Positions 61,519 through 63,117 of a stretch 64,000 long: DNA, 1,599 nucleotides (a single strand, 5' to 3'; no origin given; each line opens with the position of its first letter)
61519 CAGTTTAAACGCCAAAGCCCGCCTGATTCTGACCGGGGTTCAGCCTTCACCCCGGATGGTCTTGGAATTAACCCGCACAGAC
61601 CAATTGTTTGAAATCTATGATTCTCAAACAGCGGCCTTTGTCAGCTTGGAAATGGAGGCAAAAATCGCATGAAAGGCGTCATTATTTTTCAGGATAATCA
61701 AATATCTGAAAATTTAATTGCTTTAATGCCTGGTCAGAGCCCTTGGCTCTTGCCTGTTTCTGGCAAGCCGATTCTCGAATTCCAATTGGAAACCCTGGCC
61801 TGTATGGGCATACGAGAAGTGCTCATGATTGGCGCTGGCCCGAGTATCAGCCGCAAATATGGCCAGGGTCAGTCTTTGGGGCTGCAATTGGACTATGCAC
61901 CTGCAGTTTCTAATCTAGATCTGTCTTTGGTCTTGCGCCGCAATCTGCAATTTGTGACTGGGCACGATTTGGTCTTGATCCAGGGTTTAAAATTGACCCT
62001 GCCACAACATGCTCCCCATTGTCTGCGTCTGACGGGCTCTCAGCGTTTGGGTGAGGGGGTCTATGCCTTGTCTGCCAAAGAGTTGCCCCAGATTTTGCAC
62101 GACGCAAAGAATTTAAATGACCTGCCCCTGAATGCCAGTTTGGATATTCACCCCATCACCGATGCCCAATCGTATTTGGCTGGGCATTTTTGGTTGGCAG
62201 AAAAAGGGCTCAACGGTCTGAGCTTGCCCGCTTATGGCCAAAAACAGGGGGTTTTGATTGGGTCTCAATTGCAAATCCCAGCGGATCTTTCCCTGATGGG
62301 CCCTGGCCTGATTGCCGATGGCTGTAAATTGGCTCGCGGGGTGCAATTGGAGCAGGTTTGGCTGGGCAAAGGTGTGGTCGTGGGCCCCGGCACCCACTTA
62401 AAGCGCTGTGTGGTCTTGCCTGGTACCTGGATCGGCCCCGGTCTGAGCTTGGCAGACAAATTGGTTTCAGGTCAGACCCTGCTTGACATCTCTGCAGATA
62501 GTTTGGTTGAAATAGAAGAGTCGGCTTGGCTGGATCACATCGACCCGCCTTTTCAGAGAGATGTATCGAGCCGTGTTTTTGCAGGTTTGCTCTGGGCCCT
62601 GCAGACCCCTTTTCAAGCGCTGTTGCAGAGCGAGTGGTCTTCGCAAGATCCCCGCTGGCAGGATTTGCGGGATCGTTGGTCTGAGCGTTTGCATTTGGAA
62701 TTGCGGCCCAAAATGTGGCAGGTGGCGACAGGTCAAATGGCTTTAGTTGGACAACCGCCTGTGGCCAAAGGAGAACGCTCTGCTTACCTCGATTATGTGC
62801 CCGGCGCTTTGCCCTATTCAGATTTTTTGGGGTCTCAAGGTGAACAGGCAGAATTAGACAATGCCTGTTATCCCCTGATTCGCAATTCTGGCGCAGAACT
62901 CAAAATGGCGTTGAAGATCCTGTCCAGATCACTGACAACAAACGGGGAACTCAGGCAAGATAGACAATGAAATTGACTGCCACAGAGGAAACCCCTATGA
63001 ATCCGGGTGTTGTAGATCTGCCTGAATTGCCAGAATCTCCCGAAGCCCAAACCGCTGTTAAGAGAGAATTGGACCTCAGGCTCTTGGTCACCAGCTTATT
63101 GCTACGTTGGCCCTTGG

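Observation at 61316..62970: STAS gene start/stop-overlapped (ATGA) with a pseudoenzyme gene and then a chain-length determinant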

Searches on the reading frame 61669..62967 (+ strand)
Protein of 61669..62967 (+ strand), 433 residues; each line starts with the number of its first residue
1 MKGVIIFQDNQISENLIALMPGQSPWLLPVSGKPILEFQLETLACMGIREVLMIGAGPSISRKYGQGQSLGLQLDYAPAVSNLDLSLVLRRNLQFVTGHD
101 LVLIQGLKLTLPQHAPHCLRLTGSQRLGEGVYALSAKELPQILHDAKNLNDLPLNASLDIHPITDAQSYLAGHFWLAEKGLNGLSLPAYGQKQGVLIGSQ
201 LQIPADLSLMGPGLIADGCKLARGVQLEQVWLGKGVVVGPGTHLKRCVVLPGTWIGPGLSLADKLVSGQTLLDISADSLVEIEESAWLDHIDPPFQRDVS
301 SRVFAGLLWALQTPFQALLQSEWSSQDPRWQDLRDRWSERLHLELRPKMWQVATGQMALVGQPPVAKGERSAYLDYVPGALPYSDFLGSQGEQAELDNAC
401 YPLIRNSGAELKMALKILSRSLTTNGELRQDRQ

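Call 3: search_protein_families(library=pfam, proteins=[window:61669-62967:+], max_evalue=0.01)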
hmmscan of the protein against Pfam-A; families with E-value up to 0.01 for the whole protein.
window:61669-62967:+ (433 aa): 2 families
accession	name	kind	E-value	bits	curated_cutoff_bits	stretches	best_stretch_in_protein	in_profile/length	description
PF25084.1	LbH_EIF2B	-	0.00061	20.2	54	1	193-264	20-90/105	EIF2B subunit epsilon LbH domain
PF00132.30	Hexapep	-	0.00074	19.5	27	0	215-245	4-35/36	Bacterial transferase hexapeptide (six repeats)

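Call 5: search_protein_families(library=ncbifam, proteins=[window:61669-62967:+], max_evalue=0.1)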
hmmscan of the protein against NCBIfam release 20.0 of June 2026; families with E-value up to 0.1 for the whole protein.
window:61669-62967:+ (433 aa): 8 families
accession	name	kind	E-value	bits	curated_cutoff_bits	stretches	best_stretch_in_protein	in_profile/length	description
NF052502.1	man1P_GTase_Rv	exception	2.5e-08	33.2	440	2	193-263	263-332/352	mannose-1-phosphate guanylyltransferase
TIGR01207.1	rmlA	equivalog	9e-07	28.3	360.65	1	23-136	20-136/286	glucose-1-phosphate thymidylyltransferase RfbA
NF012024.0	PRK15480.1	equivalog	6.6e-06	25.4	588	1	24-134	25-138/292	glucose-1-phosphate thymidylyltransferase RfbA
NF045761.1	NAMPUrTaseMurU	equivalog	3.7e-05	23.7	250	1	27-106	25-106/226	N-acetylmuramate alpha-1-phosphate uridylyltransferase MurU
TIGR01208.1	rmlA_long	equivalog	3.9e-05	22.7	320.25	1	26-106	23-106/353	glucose-1-phosphate thymidylyltransferase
NF010935.0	PRK14355.1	equivalog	0.00098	17.8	718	1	192-259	266-333/459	bifunctional UDP-N-acetylglucosamine diphosphorylase/glucosamine-1-phosphate N-acetyltransferase GlmU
TIGR03992.1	Arch_glmU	subfamily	0.0031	16.4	292.1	0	26-79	24-79/393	bifunctional sugar-1-phosphate nucleotidylyltransferase/acetyltransferase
TIGR02092.1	glgD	equivalog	0.06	12.4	236.6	0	214-262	292-338/370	glucose-1-phosphate adenylyltransferase subunit GlgD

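Call 6: find_homologous_proteins(query=window:61669-62967:+)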
Query window:61669-62967:+ (433 aa): 6 proteins with E <= 0.001 among 8000 candidates.
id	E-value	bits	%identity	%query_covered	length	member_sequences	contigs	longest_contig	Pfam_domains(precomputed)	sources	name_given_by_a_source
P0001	6.2e-288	973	100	100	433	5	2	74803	-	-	-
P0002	2.7e-258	875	89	100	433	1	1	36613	-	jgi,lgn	jgi:hypothetical protein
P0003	8.5e-177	606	63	100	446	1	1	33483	PF25084.2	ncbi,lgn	ncbi:MAG: hypothetical protein AB7I41_10760 [Candidatus Sericytochromatia bacterium]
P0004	6.6e-89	317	42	98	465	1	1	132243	-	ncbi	ncbi:MAG: hypothetical protein ACO1RX_20835 [Candidatus Sericytochromatia bacterium]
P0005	6.0e-88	314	40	98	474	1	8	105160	PF25084.2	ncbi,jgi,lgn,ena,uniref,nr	ncbi:hypothetical protein COW36_10665 [bacterium (Candidatus Blackallbacteria) CG17_big_fil_post_rev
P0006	1.8e-87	312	40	99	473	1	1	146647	-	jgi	jgi:hypothetical protein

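Call 8: find_encoding_contigs(protein=P0003, flank=8000, max_places=3)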
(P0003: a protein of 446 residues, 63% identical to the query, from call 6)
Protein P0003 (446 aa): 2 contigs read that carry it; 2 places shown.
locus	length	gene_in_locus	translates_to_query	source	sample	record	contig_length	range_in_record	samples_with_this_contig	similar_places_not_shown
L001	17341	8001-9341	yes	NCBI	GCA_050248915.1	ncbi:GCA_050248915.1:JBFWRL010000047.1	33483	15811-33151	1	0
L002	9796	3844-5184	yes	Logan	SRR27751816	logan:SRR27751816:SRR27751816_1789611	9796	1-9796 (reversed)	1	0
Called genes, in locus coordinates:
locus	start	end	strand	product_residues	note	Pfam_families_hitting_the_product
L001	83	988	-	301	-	PF00535:Glycos_transf_2, PF13641:Glyco_tranf_2_3 (weak)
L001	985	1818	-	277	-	PF01522:Polysacc_deac_1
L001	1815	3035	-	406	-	-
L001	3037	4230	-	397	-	PF13439:Glyco_transf_4 (weak), PF00534:Glycos_transf_1, PF13692:Glyco_trans_1_4, PF13524:Glyco_trans_1_2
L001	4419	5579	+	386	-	PF01663:Phosphodiest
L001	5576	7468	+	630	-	PF13439:Glyco_transf_4, PF13579:Glyco_trans_4_4 (faint), PF20706:GT4-conflict, PF00534:Glycos_transf_1, PF13692:Glyco_trans_1_4, PF13524:Glyco_trans_1_2, PF03808:Glyco_tran_WecG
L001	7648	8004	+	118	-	PF01740:STAS, PF13466:STAS_2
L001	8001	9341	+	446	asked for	PF25084:LbH_EIF2B (weak)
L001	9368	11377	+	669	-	PF02706:Wzz (faint)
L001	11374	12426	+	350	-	PF02563:Poly_export, PF10531:SLBB, PF22461:SLBB_2, PF10531:SLBB (weak), PF22461:SLBB_2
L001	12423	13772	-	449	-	PF01476:LysM, PF01464:SLT (weak)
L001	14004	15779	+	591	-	-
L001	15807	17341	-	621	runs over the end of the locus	?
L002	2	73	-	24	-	?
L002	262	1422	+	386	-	PF01663:Phosphodiest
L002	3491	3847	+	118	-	PF01740:STAS, PF13466:STAS_2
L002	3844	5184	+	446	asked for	PF25084:LbH_EIF2B (weak)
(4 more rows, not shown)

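Call 9: find_encoding_contigs(protein=P0004, flank=8000, max_places=3)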
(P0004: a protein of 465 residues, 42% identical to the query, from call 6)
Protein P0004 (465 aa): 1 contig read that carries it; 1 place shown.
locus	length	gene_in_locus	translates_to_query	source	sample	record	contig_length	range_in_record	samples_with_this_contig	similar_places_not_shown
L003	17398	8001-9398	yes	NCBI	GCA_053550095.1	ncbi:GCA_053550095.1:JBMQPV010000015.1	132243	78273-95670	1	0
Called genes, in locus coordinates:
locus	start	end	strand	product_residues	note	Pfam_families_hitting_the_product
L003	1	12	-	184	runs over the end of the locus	PF14602:Hexapep_2 (faint), PF00132:Hexapep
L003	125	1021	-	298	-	PF00535:Glycos_transf_2, PF13506:Glyco_transf_21 (faint), PF13641:Glyco_tranf_2_3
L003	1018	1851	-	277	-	PF01522:Polysacc_deac_1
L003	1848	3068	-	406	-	-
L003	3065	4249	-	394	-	PF13439:Glyco_transf_4, PF13579:Glyco_trans_4_4 (weak), PF20706:GT4-conflict (weak), PF00534:Glycos_transf_1, PF13692:Glyco_trans_1_4, PF13524:Glyco_trans_1_2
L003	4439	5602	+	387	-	PF01663:Phosphodiest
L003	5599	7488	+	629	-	PF13439:Glyco_transf_4, PF13579:Glyco_trans_4_4 (faint), PF20706:GT4-conflict, PF00534:Glycos_transf_1, PF13692:Glyco_trans_1_4, PF13524:Glyco_trans_1_2, PF03808:Glyco_tran_WecG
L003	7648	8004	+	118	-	PF01740:STAS, PF13466:STAS_2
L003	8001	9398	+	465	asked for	-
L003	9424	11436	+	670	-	-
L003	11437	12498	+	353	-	PF02563:Poly_export, PF10531:SLBB, PF22461:SLBB_2, PF10531:SLBB (weak), PF22461:SLBB_2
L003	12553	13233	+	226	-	PF01987:AIM24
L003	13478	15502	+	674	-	-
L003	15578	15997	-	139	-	-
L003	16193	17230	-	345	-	PF02775:TPP_enzyme_C, PF12367:PFO_beta_C (weak)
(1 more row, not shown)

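Call 10: find_encoding_contigs(protein=P0005, flank=8000, max_places=3)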
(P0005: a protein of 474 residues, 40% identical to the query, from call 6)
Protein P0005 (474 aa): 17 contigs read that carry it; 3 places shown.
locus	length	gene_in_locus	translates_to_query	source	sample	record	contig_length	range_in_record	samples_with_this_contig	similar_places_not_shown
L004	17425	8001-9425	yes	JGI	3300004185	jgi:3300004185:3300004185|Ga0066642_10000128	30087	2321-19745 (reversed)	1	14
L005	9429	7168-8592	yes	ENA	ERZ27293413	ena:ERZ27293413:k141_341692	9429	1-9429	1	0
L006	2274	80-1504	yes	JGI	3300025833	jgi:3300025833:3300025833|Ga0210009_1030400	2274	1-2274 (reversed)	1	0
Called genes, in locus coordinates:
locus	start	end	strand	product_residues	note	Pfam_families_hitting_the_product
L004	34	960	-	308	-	PF13641:Glyco_tranf_2_3, PF00535:Glycos_transf_2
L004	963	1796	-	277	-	PF01522:Polysacc_deac_1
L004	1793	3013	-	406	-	-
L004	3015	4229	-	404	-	PF13439:Glyco_transf_4 (weak), PF20706:GT4-conflict (weak), PF00534:Glycos_transf_1, PF13692:Glyco_trans_1_4, PF13524:Glyco_trans_1_2 (weak)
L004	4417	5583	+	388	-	PF01663:Phosphodiest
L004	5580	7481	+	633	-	PF13439:Glyco_transf_4, PF13579:Glyco_trans_4_4 (weak), PF20706:GT4-conflict (weak), PF00534:Glycos_transf_1, PF13692:Glyco_trans_1_4, PF13524:Glyco_trans_1_2, PF03808:Glyco_tran_WecG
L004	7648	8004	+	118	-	PF01740:STAS, PF13466:STAS_2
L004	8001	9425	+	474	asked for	PF25084:LbH_EIF2B (weak)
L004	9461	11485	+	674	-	-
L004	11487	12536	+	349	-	PF02563:Poly_export, PF10531:SLBB, PF22461:SLBB_2, PF10531:SLBB (weak), PF22461:SLBB_2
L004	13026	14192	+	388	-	PF22692:LlgE_F_G_D1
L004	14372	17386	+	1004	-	PF17005:WD40_like (weak)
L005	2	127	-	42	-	?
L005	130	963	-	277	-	PF01522:Polysacc_deac_1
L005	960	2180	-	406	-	-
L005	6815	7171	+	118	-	PF01740:STAS, PF13466:STAS_2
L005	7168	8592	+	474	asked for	PF25084:LbH_EIF2B (weak)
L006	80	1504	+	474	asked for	PF25084:LbH_EIF2B (weak)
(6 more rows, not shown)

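Call 11: find_encoding_contigs(protein=P0006, flank=8000, max_places=3)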
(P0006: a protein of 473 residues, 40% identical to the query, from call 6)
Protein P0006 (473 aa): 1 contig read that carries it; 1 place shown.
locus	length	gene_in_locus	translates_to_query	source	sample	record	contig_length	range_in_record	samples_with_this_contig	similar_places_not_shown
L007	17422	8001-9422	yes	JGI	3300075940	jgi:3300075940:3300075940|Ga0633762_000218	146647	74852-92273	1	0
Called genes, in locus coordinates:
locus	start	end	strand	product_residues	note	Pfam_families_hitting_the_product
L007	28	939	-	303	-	PF00535:Glycos_transf_2, PF13641:Glyco_tranf_2_3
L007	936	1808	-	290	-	PF01522:Polysacc_deac_1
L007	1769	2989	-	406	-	-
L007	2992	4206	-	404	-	PF13439:Glyco_transf_4 (weak), PF20706:GT4-conflict (weak), PF00534:Glycos_transf_1, PF13692:Glyco_trans_1_4, PF13524:Glyco_trans_1_2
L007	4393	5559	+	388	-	PF01663:Phosphodiest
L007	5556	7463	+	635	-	PF13439:Glyco_transf_4, PF13579:Glyco_trans_4_4 (weak), PF20706:GT4-conflict, PF00534:Glycos_transf_1, PF13692:Glyco_trans_1_4, PF13524:Glyco_trans_1_2, PF03808:Glyco_tran_WecG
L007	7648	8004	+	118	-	PF01740:STAS, PF13466:STAS_2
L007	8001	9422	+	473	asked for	-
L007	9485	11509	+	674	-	PF19220:Rod_CreS (faint)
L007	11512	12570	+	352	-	PF02563:Poly_export, PF10531:SLBB, PF22461:SLBB_2, PF10531:SLBB (weak)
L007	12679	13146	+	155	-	PF02623:FliW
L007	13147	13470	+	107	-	PF02599:CsrA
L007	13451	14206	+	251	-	-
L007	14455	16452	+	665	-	-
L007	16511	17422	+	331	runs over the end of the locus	PF01435:Peptidase_M48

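Call 12: find_encoding_contigs(protein=P0001, flank=10000, max_places=3)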
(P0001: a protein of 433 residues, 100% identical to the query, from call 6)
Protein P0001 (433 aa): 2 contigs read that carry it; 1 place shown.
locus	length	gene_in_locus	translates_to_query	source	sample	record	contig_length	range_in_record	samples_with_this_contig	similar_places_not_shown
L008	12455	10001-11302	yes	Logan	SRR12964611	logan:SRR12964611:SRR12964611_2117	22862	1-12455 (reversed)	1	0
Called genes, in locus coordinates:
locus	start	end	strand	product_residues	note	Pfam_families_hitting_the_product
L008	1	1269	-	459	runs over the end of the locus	PF04932:Wzy_C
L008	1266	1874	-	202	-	PF00132:Hexapep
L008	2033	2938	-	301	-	PF00535:Glycos_transf_2, PF13641:Glyco_tranf_2_3 (faint)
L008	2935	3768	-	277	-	PF01522:Polysacc_deac_1 (weak)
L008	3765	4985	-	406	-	-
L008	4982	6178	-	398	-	PF13439:Glyco_transf_4 (weak), PF20706:GT4-conflict (weak), PF00534:Glycos_transf_1, PF13692:Glyco_trans_1_4, PF13524:Glyco_trans_1_2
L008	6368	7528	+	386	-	PF01663:Phosphodiest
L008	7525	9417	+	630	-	PF13439:Glyco_transf_4, PF00534:Glycos_transf_1, PF13692:Glyco_trans_1_4, PF20706:GT4-conflict, PF13524:Glyco_trans_1_2, PF03808:Glyco_tran_WecG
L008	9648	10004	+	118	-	PF01740:STAS, PF13466:STAS_2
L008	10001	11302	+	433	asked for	-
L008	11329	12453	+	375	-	?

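Call 13: find_encoding_contigs(protein=P0002, flank=10000, max_places=2)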
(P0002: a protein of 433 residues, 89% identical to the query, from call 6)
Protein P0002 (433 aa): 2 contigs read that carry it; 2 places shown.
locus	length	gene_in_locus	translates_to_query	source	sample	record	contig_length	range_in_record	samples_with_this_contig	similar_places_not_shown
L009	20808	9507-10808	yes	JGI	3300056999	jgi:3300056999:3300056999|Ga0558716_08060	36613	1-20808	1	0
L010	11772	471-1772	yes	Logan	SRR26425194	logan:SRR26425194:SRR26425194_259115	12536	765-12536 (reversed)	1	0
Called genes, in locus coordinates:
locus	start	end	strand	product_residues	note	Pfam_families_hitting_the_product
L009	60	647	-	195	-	-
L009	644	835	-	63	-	-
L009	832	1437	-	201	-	PF00132:Hexapep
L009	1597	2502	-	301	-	PF00535:Glycos_transf_2, PF13641:Glyco_tranf_2_3 (faint)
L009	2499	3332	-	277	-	PF01522:Polysacc_deac_1 (weak)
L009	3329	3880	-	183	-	-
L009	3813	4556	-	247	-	-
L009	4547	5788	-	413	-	PF13439:Glyco_transf_4 (weak), PF20706:GT4-conflict (weak), PF00534:Glycos_transf_1, PF13692:Glyco_trans_1_4, PF13524:Glyco_trans_1_2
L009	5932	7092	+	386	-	PF01663:Phosphodiest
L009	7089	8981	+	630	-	PF13439:Glyco_transf_4, PF13579:Glyco_trans_4_4 (faint), PF20706:GT4-conflict, PF00534:Glycos_transf_1, PF13692:Glyco_trans_1_4, PF13524:Glyco_trans_1_2, PF03808:Glyco_tran_WecG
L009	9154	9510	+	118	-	PF01740:STAS, PF13466:STAS_2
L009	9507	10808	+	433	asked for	-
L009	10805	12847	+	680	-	PF02706:Wzz (faint)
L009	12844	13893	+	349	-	PF02563:Poly_export, PF10531:SLBB, PF22461:SLBB_2, PF10531:SLBB (weak), PF22461:SLBB_2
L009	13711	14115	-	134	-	-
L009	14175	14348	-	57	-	-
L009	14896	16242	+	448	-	PF16158:N_BRCA1_IG (weak)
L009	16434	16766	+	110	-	PF01740:STAS, PF13466:STAS_2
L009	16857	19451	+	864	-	PF13091:PLDc_2, PF00614:PLDc (faint), PF13091:PLDc_2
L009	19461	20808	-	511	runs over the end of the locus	PF00924:MS_channel_2nd, PF00027:cNMP_binding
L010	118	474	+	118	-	PF01740:STAS, PF13466:STAS_2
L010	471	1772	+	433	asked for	-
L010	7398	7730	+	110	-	PF01740:STAS, PF13466:STAS_2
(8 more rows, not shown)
